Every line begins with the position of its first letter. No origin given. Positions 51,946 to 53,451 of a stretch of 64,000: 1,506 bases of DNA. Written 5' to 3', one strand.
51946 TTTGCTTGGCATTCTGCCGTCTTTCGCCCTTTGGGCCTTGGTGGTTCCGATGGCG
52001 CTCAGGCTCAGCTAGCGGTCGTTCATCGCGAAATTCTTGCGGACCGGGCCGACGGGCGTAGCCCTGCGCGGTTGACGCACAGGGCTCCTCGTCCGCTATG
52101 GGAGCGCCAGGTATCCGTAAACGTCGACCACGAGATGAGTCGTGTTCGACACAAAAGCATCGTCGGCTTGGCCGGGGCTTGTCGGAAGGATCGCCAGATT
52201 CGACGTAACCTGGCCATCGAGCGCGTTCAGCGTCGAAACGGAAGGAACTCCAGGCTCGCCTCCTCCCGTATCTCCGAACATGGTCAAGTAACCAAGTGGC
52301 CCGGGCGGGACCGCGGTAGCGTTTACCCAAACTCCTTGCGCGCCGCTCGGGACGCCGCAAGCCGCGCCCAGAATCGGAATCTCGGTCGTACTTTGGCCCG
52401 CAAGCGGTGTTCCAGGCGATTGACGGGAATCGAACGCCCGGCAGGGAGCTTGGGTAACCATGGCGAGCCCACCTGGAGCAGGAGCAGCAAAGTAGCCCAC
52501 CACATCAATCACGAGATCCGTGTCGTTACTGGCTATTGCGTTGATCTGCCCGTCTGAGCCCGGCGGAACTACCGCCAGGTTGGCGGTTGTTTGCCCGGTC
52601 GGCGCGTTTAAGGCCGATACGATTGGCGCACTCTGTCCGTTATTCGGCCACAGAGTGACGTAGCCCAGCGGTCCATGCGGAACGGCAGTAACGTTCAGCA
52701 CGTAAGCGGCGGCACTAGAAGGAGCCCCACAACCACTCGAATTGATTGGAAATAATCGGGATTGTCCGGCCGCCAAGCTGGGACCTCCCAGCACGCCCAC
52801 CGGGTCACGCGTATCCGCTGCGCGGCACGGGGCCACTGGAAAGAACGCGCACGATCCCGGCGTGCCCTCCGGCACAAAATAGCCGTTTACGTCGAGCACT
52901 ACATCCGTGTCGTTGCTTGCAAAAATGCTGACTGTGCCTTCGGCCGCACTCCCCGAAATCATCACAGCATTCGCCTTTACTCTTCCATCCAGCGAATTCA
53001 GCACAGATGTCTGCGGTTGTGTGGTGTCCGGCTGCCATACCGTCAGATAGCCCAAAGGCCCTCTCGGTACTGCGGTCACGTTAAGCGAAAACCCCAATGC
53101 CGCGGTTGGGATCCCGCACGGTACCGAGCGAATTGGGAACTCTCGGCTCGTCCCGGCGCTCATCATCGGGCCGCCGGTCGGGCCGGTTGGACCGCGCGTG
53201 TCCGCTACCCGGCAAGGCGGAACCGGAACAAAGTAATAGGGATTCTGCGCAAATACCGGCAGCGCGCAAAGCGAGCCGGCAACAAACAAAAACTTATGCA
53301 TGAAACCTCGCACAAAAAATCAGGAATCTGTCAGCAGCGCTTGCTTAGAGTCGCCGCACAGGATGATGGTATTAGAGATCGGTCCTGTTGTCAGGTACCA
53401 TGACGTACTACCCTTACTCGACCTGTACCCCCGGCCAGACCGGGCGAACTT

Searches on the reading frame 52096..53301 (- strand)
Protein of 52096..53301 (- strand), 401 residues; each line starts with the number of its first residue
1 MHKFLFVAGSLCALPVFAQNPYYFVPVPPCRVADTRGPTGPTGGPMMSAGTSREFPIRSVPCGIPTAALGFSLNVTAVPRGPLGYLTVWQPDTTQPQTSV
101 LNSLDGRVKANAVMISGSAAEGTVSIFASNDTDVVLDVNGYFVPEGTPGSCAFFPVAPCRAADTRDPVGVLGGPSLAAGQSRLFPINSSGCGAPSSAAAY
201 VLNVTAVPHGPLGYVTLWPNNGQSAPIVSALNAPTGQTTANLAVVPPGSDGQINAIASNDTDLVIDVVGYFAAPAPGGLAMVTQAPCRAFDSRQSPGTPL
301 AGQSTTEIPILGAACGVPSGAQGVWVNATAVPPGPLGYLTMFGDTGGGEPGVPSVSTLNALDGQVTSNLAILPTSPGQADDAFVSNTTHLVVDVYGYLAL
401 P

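Call 4: search_protein_families(library=pfam, proteins=[window:52096-53301:-], max_evalue=0.01)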
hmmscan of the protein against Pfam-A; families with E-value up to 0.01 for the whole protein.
window:52096-53301:- (401 aa): 0 families

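Call 5: search_protein_families(library=ncbifam, proteins=[window:52096-53301:-], max_evalue=0.01)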
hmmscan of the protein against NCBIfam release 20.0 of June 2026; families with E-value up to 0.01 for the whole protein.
window:52096-53301:- (401 aa): 0 families

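Call 8: find_homologous_proteins(query=window:52096-53301:-)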
Query window:52096-53301:- (401 aa): 2942 proteins with E <= 0.001 among 8000 candidates; the best 120 are listed.
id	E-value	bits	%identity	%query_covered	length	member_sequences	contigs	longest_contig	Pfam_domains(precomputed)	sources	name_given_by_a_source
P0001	1.7e-261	885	100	100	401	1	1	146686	-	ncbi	-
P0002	1.2e-181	622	49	94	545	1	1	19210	-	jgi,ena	-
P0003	9.3e-171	586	68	97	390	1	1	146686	-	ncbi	-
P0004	6.7e-150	518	41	95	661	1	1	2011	PF19190.7,PF13004.14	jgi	jgi:hypothetical protein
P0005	4.8e-148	512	52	94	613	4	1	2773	-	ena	-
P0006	8.4e-148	511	62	100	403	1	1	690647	-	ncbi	-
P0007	4.3e-143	495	44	95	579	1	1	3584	-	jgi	jgi:hypothetical protein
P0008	3.4e-142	492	54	94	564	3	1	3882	-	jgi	-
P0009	4.2e-142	492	46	94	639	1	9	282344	PF19190.7,PF05593.20,PF13004.14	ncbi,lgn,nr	ncbi:MAG: hypothetical protein IT165_06245 [Bryobacterales bacterium]|nr:hypothetical protein [Bryob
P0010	5.8e-141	488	49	94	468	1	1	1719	-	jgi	jgi:probable HAF family extracellular repeat protein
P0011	3.1e-137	476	48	94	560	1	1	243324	-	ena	-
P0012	1.4e-133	464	47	94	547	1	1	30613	-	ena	-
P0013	1.8e-132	460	50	95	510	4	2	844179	PF16640.12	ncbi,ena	-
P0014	2.2e-132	460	49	94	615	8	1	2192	-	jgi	jgi:uncharacterized repeat protein (TIGR01451 family)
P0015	6.7e-132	458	46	94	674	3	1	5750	PF11949.15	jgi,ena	jgi:probable HAF family extracellular repeat protein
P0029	1.7e-126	441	49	94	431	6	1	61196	-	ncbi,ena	-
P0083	4.1e-116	406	54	94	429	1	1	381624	-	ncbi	-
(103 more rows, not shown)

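Call 12: search_solved_structures(query=window:52096-53301:-, max_evalue=10)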
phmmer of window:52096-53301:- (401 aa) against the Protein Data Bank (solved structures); distinct sequences matched with E-value up to 10: 5.
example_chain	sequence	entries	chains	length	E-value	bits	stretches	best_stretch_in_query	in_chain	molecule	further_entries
6iyy_A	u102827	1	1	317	1.1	11.5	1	111-154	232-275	WD repeat domain phosphoinositide-interacting protein 3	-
9c9i_A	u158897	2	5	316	1.1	11.4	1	111-154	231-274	WD repeat domain phosphoinositide-interacting protein 3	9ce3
8zqg_B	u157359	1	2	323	1.1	11.4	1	111-154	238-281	WD repeat domain phosphoinositide-interacting protein 3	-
6klr_A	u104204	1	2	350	1.2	11.3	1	111-154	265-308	chimera ATG2A and WIPI3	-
2hpq_P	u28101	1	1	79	1.7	10.8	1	277-339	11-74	Prothrombin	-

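Call 19: find_encoding_contigs(protein=P0006, flank=10000, max_places=2)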
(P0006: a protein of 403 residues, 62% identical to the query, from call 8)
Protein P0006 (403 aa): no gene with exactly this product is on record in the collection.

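Call 33: predict_structure(alignment_id=A2)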
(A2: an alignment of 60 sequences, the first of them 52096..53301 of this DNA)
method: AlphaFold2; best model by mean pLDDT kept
length: 401 residues; sequences in the alignment: 60
mean_pLDDT: 92.5   pTM: 0.90
mean pLDDT of the five models: 92.5, 92.5, 91.3, 90.7, 90.2
residues with pLDDT >= 90: 336; 70-90: 47; 50-70: 13; < 50: 5
segments of 3 or more residues with pLDDT < 50: 1-5
pLDDT, mean of each block of 10 residues (from residue 1): 47 66 95 95 94 95 94 97 97 94 96 93 96 98 96 95 94 95 95 96 97 95 91 95 95 97 97 97 94 92 94 87 96 96 84 91 96 87 97 95 85
secondary structure, 60 per line:
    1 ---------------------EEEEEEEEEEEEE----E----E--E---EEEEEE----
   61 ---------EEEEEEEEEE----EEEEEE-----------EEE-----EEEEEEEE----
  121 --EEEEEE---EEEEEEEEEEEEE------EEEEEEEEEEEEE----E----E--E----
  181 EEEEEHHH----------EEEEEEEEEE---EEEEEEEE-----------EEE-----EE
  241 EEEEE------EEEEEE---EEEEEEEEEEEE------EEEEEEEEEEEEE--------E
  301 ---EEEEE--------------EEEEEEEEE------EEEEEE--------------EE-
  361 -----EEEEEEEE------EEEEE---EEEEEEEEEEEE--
elements in order: E22-34 E51-56 E70-79 E84-89 E101-103 E109-116 E123-128 E132-144 E151-163 E181-185 E199-208 E212-219 E231-233 E239-245 E252-257 E261-272 E279-291 E304-308 E323-331 E338-343 E366-373 E380-384 E388-399

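Call 35: fold_search(model_id=the predicted structure, library=pdb)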
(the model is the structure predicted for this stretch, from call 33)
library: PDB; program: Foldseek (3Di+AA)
matches with E <= 10: 1205; with E <= 0.001: 11
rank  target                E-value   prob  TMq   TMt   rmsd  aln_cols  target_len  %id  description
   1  5hkj                  4.2e-06  1.00  0.25  0.25  21.5       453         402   13  Single Chain Recombinant Globular Head of the Complement System Protein C1q (released 2016-03-02)
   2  5x7o_A                6.8e-06  0.97  0.19  0.08  20.0       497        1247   11  Crystal structure of Paenibacillus sp. 598K alpha-1,6-glucosyltransferase (released 2017-07-26)
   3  9h9a                  3.8e-05  0.66  0.14  0.07  33.8       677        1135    8  native structure of the full-length pesticidal protein Cry8Ba2, from crystals formed in vivo (form 1) (released 2025-12-03)
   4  6tfj_A                4.0e-05  0.84  0.18  0.11  24.4       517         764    8  Vip3Aa protoxin structure (released 2020-08-12)
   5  6tfk_A                5.0e-05  0.82  0.18  0.12  24.6       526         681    8  Vip3Aa toxin structure (released 2020-08-12)
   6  9efg_A                2.0e-04  0.96  0.19  0.12  22.4       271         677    7  VIP3Cb1 Toxin structure (released 2025-06-18)
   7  6tfj_B                2.4e-04  0.66  0.18  0.11  24.6       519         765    7  Vip3Aa protoxin structure (released 2020-08-12)
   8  7u1h_B                6.1e-04  0.57  0.14  0.15  15.8       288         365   12  Crystal structure of Lens culinaris vicilin (released 2022-03-09)
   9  9efi_A                6.5e-04  0.47  0.17  0.10  24.7       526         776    7  VIP3Cb1 Protoxin Structure (released 2025-06-18)
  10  6vls_D                7.6e-04  0.35  0.16  0.08  24.2       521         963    8  Structure of C-terminal fragment of Vip3A toxin (released 2020-07-22)
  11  4ind_A                9.3e-04  0.54  0.17  0.18  21.6       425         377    9  The Triple Jelly Roll Fold and Turret Assembly in an Archaeal Virus (released 2013-01-23)
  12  7u1h_C                1.8e-03  0.30  0.12  0.13  16.4       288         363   12  Crystal structure of Lens culinaris vicilin (released 2022-03-09)
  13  8ofd                  1.9e-03  0.21  0.14  0.14  17.7       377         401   10  Crystal structure of beta-conglutin from Lupinus albus refined to 2.81 A (released 2023-06-14)
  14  3smh_D                2.2e-03  0.28  0.12  0.13  16.5       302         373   11  Crystal structure of major peanut allergen Ara h 1 (released 2012-02-15)
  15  3s7i_B                2.4e-03  0.21  0.13  0.14  17.9       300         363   11  Crystal structure of Ara h 1 (released 2011-09-21)
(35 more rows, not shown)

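Call 40: search_protein_families(library=pfam, proteins=[window:52096-53301:-], max_evalue=10)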
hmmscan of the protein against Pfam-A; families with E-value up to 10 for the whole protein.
window:52096-53301:- (401 aa): 0 families

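Call 41: list_cluster_members(proteins=[P0001, P0121, P0241, P0006, P0003])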
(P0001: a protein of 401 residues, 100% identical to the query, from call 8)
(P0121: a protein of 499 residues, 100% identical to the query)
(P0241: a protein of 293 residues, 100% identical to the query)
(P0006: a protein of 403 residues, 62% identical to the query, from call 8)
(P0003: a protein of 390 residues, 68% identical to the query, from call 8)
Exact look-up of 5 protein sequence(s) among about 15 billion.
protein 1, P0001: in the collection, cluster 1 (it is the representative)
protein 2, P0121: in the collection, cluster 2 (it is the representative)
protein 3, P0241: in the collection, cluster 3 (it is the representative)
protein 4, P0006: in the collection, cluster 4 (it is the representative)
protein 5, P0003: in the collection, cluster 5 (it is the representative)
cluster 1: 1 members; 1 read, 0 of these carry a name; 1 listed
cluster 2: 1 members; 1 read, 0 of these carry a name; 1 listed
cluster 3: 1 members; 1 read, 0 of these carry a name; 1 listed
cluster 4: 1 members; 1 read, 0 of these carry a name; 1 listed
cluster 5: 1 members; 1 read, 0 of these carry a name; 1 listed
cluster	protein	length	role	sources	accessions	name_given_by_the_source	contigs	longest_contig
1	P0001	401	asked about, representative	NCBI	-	-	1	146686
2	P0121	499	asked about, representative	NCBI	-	-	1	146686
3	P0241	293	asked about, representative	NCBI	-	-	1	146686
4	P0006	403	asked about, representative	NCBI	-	-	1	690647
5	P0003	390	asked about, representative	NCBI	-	-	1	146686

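Call 42: find_encoding_contigs(protein=P0083, flank=10000, max_places=1)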
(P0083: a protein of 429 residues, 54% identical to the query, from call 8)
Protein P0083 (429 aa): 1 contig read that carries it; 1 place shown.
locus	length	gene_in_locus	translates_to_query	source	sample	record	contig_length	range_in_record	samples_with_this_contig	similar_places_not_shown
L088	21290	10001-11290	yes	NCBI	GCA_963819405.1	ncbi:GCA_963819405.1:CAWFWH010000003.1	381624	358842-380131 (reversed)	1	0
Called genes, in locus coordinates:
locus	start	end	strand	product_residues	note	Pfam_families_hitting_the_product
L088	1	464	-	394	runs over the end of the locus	PF00155:Aminotran_1_2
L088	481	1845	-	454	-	PF03315:SDH_beta, PF03313:SDH_alpha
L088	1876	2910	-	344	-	PF08240:ADH_N, PF16912:Glu_dehyd_C, PF00107:ADH_zinc_N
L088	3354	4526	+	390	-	PF04015:DUF362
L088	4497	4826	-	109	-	PF00795:CN_hydrolase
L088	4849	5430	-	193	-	PF00795:CN_hydrolase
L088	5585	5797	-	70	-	-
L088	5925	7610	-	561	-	PF00069:Pkinase, PF01636:APH, PF07714:PK_Tyr_Ser-Thr, PF06293:Kdo (weak), PF17667:Pkinase_fungal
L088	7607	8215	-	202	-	PF07638:Sigma70_ECF, PF08281:Sigma70_r4_2, PF04545:Sigma70_r4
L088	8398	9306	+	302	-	-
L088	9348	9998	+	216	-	PF14339:DUF4394 (faint), PF21959:DUF6923 (faint)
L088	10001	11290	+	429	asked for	-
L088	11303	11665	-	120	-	-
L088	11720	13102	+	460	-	PF13289:SIR2_2, PF13676:TIR_2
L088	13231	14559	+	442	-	PF13191:AAA_16 (weak), PF13401:AAA_22 (faint), PF20703:nSTAND1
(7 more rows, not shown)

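Call 43: find_encoding_contigs(protein=P0029, flank=10000, max_places=1)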
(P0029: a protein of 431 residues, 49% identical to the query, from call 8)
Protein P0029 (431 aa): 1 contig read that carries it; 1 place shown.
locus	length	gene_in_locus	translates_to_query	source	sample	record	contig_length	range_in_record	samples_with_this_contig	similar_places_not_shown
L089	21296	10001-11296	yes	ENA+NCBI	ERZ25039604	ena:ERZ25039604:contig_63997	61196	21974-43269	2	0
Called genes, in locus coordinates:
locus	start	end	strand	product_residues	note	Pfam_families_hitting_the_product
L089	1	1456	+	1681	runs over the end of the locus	PF22352:K319L-like_PKD (faint), PF26182:Ig_NUP210_5th (faint), PF07495:Y_Y_Y (faint), PF05345:He_PIG (weak), PF24908:Ig_SIBA-E_2nd (faint), PF05345:He_PIG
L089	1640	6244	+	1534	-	PF25778:DUF7948, PF06739:SBBP, PF15902:Sortilin-Vps10 (faint)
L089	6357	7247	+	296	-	PF25778:DUF7948, PF06739:SBBP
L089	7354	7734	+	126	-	PF14294:DUF4372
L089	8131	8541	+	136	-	PF01609:DDE_Tnp_1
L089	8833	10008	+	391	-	PF06739:SBBP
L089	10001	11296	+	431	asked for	-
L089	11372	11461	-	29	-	-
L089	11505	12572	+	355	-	-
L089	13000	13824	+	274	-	PF08241:Methyltransf_11, PF13649:Methyltransf_25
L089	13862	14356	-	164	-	-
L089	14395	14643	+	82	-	-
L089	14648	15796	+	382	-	PF07282:Cas12f1-like_TNB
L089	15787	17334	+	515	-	PF00535:Glycos_transf_2, PF07021:MetW (faint), PF13489:Methyltransf_23, PF08242:Methyltransf_12 (weak)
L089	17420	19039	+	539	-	-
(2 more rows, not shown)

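Call 68: fold_search(model_id=the predicted structure, library=viral)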
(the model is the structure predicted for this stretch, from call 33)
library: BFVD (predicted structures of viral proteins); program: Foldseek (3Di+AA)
matches with E <= 10: 1550; with E <= 0.001: 70
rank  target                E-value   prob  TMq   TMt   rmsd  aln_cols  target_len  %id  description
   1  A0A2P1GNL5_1          3.7e-08  1.00  0.19  0.08  23.6       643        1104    8  Genome polyprotein [Western African lungfish picornavirus]
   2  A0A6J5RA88            1.0e-07  1.00  0.20  0.20  21.8       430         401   11  Uncharacterized protein [uncultured Caudovirales phage]
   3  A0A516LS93            1.4e-07  0.99  0.17  0.07  24.9       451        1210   11  (no name in the UniProt tables at hand)
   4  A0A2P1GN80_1          2.8e-07  0.99  0.18  0.07  31.4       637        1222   10  Genome polyprotein [Wenling scaldfish picornavirus 2]
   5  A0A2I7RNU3            3.9e-07  0.96  0.16  0.08  23.4       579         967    9  (no name in the UniProt tables at hand)
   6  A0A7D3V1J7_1          4.8e-07  0.99  0.18  0.08  21.6       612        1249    9  (no name in the UniProt tables at hand)
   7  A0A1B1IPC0            5.0e-07  1.00  0.22  0.11  20.9       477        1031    9  (no name in the UniProt tables at hand)
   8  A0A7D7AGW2            7.7e-07  1.00  0.20  0.07  22.8       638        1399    9  Genome polyprotein (Fragment) [Pacific black duck aalivirus]
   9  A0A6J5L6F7            8.5e-07  0.99  0.20  0.11  26.9       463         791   13  Tail protein I [uncultured Caudovirales phage]
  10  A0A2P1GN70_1          9.0e-07  0.99  0.19  0.08  22.8       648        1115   10  Genome polyprotein [Wenling thamnaconus septentrionalis picornavirus]
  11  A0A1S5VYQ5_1          1.2e-06  1.00  0.23  0.11  27.4       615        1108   10  Genome polyprotein [kunsagivirus B1]
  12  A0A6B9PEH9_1          1.6e-06  0.97  0.18  0.07  22.0       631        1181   10  (no name in the UniProt tables at hand)
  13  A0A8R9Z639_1          3.9e-06  0.97  0.18  0.07  22.0       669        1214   10  Genome polyprotein [danipivirus A1]
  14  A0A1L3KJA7            4.8e-06  0.94  0.18  0.09  30.7       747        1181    8  (no name in the UniProt tables at hand)
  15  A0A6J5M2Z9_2          5.6e-06  0.85  0.15  0.08  55.0       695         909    9  Fibronectin type III [uncultured Caudovirales phage]
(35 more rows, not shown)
